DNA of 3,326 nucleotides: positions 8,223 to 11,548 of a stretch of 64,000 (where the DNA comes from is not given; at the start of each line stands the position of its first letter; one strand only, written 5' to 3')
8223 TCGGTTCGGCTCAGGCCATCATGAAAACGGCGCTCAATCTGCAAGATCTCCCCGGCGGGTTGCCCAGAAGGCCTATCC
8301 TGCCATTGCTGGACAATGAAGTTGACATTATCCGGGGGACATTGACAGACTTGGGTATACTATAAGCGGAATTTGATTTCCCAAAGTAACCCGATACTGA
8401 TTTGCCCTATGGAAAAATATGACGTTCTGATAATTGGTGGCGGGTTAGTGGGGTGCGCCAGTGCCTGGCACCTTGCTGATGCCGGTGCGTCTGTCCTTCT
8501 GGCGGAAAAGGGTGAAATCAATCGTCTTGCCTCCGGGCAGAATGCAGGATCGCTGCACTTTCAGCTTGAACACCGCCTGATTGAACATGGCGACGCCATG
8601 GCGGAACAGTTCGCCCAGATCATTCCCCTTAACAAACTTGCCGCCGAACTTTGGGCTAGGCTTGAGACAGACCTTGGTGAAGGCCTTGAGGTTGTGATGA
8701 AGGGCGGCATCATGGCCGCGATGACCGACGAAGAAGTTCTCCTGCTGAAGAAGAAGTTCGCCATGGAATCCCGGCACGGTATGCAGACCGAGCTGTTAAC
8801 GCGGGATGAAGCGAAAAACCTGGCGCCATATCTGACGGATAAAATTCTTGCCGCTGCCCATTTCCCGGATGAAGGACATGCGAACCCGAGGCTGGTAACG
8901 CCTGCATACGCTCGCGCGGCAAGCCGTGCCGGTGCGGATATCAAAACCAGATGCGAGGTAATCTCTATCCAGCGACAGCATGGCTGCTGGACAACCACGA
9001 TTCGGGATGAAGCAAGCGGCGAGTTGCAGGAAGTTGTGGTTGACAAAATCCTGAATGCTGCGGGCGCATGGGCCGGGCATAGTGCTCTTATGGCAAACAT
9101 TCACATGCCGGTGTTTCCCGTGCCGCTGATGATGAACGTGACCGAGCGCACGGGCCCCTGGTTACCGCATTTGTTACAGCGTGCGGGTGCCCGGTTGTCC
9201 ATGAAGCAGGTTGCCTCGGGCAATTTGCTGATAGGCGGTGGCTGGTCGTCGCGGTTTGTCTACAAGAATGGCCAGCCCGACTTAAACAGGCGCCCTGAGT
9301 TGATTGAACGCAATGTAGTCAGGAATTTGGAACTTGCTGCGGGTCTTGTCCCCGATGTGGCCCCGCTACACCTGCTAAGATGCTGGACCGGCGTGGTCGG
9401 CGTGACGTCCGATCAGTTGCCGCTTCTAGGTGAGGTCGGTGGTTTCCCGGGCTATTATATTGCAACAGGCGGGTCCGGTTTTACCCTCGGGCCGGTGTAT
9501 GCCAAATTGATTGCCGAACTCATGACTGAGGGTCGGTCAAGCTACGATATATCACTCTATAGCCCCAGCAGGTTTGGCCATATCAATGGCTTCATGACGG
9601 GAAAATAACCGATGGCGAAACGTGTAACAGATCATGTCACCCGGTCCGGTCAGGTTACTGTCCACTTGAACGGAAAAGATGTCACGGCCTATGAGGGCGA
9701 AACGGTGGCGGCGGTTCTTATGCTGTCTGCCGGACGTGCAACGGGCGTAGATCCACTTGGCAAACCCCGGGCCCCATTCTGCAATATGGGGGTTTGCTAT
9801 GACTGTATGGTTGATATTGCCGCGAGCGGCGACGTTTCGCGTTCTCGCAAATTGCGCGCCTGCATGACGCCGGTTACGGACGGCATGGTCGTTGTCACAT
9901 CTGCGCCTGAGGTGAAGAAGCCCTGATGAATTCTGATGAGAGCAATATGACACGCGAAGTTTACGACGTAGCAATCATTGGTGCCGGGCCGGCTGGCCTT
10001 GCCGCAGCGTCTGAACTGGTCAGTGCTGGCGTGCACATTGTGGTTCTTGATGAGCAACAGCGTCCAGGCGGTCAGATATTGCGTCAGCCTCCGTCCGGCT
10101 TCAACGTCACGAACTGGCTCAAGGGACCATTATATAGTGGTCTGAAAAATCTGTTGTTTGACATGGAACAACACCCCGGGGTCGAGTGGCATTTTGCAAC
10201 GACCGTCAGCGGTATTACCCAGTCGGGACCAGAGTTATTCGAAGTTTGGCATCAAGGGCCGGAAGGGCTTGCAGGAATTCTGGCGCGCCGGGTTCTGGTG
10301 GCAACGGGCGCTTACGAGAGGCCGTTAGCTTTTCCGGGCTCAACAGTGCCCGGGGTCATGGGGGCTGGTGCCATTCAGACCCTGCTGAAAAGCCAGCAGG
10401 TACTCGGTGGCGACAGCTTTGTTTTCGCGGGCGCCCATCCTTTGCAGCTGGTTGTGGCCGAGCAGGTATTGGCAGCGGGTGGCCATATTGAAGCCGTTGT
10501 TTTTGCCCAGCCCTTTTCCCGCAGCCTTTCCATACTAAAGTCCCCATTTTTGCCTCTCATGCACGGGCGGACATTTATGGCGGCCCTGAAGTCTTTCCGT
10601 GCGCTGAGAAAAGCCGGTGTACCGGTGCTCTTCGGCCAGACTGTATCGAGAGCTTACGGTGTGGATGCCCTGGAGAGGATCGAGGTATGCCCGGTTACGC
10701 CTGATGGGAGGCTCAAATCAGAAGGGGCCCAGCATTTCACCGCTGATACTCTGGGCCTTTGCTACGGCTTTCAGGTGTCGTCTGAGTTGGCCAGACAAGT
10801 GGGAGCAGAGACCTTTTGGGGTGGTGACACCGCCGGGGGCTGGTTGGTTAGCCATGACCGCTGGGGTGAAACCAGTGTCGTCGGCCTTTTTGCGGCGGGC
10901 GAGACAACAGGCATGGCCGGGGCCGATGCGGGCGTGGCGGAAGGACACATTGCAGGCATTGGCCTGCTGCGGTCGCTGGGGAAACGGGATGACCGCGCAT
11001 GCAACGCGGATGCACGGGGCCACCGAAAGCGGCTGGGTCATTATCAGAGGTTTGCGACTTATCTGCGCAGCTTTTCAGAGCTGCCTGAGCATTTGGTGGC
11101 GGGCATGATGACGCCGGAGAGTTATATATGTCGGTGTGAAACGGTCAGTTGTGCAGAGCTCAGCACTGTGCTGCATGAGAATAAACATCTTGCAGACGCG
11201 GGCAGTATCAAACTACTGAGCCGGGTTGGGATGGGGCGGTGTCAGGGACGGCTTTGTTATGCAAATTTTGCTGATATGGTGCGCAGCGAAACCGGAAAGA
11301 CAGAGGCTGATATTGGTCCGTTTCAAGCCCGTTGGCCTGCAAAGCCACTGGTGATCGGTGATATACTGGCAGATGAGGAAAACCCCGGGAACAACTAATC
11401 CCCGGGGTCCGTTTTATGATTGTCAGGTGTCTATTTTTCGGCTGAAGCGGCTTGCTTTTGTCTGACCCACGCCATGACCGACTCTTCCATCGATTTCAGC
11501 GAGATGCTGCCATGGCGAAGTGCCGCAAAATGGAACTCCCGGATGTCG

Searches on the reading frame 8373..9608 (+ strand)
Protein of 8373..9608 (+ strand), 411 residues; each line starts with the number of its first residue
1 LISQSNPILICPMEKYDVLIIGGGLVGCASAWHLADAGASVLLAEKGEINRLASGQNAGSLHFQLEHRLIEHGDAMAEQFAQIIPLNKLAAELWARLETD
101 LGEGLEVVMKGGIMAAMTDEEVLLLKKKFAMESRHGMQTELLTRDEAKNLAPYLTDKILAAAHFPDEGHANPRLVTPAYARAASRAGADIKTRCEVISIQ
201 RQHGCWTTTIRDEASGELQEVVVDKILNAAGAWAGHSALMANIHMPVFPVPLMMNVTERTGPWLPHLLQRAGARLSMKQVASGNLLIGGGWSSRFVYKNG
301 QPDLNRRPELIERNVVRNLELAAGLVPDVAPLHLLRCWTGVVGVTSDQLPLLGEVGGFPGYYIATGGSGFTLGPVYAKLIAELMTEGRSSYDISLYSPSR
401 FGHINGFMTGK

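Call 21: search_protein_families(library=pfam, proteins=[window:8373-9608:+], max_evalue=0.00001)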
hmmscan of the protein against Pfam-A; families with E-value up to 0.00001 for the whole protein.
window:8373-9608:+ (411 aa): 5 families
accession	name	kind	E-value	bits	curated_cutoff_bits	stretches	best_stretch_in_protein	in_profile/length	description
PF01266.30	DAO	-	6e-65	220.5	27.9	1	17-383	1-353/353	FAD dependent oxidoreductase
PF00890.30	FAD_binding_2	-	3.4e-08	33.5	20.4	1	17-264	1-232/414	FAD binding domain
PF01494.25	FAD_binding_3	-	2e-06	27.7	22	0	15-47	1-33/349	FAD binding domain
PF07992.20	Pyr_redox_2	-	2.5e-06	27.6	26.1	0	16-47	1-32/291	Pyridine nucleotide-disulphide oxidoreductase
PF13450.12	NAD_binding_8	-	8.8e-06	26.4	21.9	0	20-48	1-29/68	NAD(P)-binding Rossmann-like domain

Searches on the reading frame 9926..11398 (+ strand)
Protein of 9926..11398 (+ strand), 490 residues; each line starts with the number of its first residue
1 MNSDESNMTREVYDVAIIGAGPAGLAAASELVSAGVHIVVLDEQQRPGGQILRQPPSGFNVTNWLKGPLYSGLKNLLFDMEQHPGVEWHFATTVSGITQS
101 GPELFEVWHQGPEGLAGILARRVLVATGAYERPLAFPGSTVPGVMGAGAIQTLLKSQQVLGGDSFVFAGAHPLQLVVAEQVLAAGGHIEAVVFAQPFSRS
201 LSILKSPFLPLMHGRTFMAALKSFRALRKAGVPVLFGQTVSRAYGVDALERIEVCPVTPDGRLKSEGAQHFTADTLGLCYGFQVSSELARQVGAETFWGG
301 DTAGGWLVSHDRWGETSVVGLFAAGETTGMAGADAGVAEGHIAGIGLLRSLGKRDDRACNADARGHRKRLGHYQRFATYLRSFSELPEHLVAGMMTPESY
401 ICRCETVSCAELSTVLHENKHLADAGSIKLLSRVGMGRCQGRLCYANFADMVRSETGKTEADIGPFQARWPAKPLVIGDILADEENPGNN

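Call 21: search_protein_families(library=pfam, proteins=[window:9926-11398:+], max_evalue=0.00001)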
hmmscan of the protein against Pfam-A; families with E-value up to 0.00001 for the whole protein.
window:9926-11398:+ (490 aa): 8 families
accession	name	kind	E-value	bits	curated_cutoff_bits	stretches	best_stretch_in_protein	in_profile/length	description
PF07992.20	Pyr_redox_2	-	2.6e-19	70.2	26.1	1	13-340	1-291/291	Pyridine nucleotide-disulphide oxidoreductase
PF13450.12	NAD_binding_8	-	2.6e-10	40.8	21.9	1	17-58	1-42/68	NAD(P)-binding Rossmann-like domain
PF03486.20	HI0933_like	-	1.4e-08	34.9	50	1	14-63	2-51/244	HI0933-like protein Rossmann domain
PF01266.30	DAO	-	4.5e-08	33.4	27.9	0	14-49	1-37/353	FAD dependent oxidoreductase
PF13738.12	Pyr_redox_3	-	3.2e-07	30.3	30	0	17-46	2-31/305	Pyridine nucleotide-disulphide oxidoreductase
PF00890.30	FAD_binding_2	-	6e-07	29.4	20.4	0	14-50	1-37/414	FAD binding domain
PF01494.25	FAD_binding_3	-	6.4e-07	29.4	22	1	13-45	2-34/349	FAD binding domain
PF12831.13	FAD_oxidored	-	2.3e-06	27.6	27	0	14-51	1-38/416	FAD dependent oxidoreductase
